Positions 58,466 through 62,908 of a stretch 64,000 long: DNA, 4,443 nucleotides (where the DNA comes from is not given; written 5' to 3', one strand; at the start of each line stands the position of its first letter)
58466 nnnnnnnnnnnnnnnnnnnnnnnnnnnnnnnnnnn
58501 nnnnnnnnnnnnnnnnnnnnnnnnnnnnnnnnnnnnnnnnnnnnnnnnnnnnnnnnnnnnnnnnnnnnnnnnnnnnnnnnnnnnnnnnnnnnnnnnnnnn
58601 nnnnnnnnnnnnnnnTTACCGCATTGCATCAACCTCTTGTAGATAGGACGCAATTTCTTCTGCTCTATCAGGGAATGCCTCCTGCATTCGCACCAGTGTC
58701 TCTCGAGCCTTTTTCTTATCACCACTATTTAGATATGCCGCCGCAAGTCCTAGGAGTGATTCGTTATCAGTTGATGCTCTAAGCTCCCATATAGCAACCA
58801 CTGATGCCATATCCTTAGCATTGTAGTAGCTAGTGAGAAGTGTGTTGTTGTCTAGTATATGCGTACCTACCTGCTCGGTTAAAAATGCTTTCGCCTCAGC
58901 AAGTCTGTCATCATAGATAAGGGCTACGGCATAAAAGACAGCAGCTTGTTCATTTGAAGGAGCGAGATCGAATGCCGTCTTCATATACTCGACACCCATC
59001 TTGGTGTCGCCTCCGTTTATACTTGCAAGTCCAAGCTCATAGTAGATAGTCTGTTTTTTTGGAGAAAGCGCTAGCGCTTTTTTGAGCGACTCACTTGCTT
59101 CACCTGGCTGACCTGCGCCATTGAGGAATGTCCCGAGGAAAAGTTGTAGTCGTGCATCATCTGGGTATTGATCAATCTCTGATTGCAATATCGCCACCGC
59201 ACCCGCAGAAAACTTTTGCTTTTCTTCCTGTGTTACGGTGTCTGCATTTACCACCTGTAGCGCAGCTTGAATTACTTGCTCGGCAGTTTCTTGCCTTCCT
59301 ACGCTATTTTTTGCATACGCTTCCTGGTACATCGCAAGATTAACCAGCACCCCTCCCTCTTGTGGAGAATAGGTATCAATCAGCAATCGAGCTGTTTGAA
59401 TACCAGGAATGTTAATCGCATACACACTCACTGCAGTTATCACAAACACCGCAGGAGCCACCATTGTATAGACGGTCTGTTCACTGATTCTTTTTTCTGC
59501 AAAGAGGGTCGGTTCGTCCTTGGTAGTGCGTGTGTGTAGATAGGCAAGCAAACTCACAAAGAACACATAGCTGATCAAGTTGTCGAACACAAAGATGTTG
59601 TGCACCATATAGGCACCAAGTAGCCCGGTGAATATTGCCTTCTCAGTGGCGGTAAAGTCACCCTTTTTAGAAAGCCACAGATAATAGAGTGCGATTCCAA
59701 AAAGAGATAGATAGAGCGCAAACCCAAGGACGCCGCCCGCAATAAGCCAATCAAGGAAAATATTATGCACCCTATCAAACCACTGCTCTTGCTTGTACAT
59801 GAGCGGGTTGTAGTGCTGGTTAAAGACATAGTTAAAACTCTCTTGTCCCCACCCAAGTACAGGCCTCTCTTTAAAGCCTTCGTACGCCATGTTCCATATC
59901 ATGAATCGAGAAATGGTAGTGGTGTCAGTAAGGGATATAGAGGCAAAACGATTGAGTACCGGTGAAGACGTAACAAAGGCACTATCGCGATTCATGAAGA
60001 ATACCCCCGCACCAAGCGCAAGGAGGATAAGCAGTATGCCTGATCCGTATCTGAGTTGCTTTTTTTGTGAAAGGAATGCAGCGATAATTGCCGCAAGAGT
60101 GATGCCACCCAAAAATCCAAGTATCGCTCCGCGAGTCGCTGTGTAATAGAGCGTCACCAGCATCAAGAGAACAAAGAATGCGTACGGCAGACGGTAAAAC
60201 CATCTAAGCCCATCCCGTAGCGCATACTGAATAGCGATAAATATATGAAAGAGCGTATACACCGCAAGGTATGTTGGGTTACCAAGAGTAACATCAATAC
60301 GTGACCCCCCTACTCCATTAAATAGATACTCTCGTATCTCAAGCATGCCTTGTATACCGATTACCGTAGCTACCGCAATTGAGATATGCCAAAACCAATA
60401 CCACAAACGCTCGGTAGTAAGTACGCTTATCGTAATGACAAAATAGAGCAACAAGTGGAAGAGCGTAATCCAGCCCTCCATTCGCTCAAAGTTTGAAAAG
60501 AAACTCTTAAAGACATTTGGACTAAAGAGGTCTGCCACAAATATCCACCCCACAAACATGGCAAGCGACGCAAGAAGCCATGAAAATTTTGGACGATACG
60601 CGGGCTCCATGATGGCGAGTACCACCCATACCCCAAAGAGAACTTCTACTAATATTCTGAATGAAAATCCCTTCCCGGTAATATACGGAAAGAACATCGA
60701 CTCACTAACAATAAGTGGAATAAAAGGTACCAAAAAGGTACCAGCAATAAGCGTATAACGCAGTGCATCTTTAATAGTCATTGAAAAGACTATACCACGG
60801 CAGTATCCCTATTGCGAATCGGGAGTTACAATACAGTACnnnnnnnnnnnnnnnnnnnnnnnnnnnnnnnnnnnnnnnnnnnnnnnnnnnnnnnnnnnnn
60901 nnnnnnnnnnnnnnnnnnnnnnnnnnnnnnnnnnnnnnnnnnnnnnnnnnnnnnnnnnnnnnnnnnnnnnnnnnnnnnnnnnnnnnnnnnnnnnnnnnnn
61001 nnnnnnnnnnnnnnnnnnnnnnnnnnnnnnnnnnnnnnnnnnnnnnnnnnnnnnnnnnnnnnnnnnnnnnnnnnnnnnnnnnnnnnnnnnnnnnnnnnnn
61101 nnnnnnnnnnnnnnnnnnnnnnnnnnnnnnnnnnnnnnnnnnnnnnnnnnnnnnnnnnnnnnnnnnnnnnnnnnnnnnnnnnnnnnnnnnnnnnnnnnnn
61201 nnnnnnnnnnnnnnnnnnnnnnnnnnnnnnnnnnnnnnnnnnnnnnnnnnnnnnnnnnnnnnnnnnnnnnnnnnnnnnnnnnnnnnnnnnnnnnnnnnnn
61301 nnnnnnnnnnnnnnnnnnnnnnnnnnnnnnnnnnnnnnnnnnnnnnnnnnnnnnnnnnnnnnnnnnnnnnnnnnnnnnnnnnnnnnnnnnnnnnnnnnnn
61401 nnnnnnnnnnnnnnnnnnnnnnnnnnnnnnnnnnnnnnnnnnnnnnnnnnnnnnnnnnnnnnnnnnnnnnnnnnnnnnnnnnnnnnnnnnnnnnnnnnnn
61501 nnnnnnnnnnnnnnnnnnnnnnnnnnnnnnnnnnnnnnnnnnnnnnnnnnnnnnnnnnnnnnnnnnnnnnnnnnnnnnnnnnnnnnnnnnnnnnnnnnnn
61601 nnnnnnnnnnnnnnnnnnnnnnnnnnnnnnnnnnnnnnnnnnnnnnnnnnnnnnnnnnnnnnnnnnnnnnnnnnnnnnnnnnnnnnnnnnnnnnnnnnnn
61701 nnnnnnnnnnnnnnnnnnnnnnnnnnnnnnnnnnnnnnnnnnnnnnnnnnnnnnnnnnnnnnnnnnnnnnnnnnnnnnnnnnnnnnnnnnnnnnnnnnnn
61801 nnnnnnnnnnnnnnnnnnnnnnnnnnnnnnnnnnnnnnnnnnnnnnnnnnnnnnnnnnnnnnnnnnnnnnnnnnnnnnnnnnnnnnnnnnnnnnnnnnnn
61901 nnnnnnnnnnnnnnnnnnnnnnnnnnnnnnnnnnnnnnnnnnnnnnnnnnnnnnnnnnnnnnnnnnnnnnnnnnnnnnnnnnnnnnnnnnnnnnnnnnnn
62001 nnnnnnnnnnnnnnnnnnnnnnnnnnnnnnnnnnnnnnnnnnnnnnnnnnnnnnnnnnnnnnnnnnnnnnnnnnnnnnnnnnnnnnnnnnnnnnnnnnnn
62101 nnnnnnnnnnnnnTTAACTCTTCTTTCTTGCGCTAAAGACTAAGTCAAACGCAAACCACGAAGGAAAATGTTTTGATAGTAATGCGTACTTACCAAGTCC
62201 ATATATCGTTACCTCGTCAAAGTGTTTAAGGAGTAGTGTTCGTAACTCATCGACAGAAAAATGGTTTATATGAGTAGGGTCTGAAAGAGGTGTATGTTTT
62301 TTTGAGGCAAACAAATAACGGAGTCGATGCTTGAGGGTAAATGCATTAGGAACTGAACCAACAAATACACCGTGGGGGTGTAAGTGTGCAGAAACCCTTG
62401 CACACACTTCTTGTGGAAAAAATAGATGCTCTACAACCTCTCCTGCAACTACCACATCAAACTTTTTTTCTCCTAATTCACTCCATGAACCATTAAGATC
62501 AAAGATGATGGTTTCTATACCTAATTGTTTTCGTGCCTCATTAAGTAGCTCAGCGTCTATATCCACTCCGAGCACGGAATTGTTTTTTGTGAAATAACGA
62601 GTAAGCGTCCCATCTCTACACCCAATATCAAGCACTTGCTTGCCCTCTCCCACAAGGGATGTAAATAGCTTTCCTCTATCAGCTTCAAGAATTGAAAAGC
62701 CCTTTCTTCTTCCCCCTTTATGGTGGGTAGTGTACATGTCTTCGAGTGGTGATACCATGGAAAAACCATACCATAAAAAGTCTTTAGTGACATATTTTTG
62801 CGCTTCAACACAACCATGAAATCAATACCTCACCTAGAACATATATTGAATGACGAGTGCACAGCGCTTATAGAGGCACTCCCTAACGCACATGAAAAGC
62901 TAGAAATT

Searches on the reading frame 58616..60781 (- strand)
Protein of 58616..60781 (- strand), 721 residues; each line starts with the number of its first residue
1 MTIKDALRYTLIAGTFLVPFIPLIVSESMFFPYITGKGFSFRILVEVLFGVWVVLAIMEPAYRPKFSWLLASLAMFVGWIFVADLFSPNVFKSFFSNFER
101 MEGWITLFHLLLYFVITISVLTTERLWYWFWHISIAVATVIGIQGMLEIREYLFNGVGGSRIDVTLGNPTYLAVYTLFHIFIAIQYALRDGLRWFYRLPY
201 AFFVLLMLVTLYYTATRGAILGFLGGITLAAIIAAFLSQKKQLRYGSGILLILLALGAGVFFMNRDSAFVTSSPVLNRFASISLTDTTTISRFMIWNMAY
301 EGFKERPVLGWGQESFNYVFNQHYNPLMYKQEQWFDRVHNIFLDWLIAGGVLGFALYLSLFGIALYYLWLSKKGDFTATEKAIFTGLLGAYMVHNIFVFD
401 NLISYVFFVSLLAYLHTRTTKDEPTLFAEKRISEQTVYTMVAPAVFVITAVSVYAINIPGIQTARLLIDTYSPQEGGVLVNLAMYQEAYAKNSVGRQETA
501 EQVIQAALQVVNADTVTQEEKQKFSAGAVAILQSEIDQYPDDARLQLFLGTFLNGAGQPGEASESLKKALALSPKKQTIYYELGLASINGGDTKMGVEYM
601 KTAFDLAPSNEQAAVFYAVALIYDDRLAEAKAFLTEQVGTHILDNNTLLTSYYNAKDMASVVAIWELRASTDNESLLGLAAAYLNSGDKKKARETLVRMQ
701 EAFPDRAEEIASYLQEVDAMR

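Call 39: find_encoding_contigs(protein=window:58616-60781:-, flank=10000, max_places=3)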
Protein window:58616-60781:- (721 aa): 4 contigs read that carry it; 2 places shown.
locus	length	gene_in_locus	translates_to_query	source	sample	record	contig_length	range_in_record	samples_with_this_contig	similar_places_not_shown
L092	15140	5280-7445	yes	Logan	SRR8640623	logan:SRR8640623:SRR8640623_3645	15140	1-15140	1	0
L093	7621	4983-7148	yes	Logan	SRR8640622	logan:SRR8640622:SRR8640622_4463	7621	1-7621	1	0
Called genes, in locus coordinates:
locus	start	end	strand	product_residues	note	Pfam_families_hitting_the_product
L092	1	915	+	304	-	?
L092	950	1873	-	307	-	PF00291:PALP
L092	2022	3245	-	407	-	-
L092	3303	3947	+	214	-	PF13489:Methyltransf_23, PF07021:MetW, PF13847:Methyltransf_31, PF08241:Methyltransf_11, PF08242:Methyltransf_12, PF13649:Methyltransf_25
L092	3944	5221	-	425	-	PF01943:Polysacc_synt, PF13440:Polysacc_synt_3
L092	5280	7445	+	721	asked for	PF04932:Wzy_C, PF13181:TPR_8 (faint), PF13428:TPR_14 (faint), PF23914:TPR_CcmH_CycH (weak), PF14559:TPR_19 (faint), PF07719:TPR_2 (faint)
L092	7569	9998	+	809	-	PF02450:LCAT, PF24096:DUF7379 (faint)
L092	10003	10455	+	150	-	-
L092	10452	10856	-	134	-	-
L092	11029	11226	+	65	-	-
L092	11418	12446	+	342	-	PF01565:FAD_binding_4, PF02873:MurB_C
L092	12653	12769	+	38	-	-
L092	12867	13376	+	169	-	PF00583:Acetyltransf_1, PF13673:Acetyltransf_10, PF13508:Acetyltransf_7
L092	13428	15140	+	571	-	?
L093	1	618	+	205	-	?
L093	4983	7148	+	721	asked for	PF04932:Wzy_C, PF13181:TPR_8 (faint), PF13428:TPR_14 (faint), PF23914:TPR_CcmH_CycH (weak), PF14559:TPR_19 (faint), PF07719:TPR_2 (faint)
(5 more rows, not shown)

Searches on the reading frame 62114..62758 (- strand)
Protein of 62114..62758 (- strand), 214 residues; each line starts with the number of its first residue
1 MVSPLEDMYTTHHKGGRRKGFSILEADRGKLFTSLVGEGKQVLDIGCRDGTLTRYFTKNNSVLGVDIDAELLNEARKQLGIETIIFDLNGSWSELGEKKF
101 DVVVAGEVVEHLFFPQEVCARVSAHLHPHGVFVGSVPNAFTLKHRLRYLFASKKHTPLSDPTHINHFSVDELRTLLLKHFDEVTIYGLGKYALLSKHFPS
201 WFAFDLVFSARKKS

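Call 36: find_encoding_contigs(protein=window:62114-62758:-, flank=10000, max_places=3)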
Protein window:62114-62758:- (214 aa): no gene with exactly this product is on record in the collection.
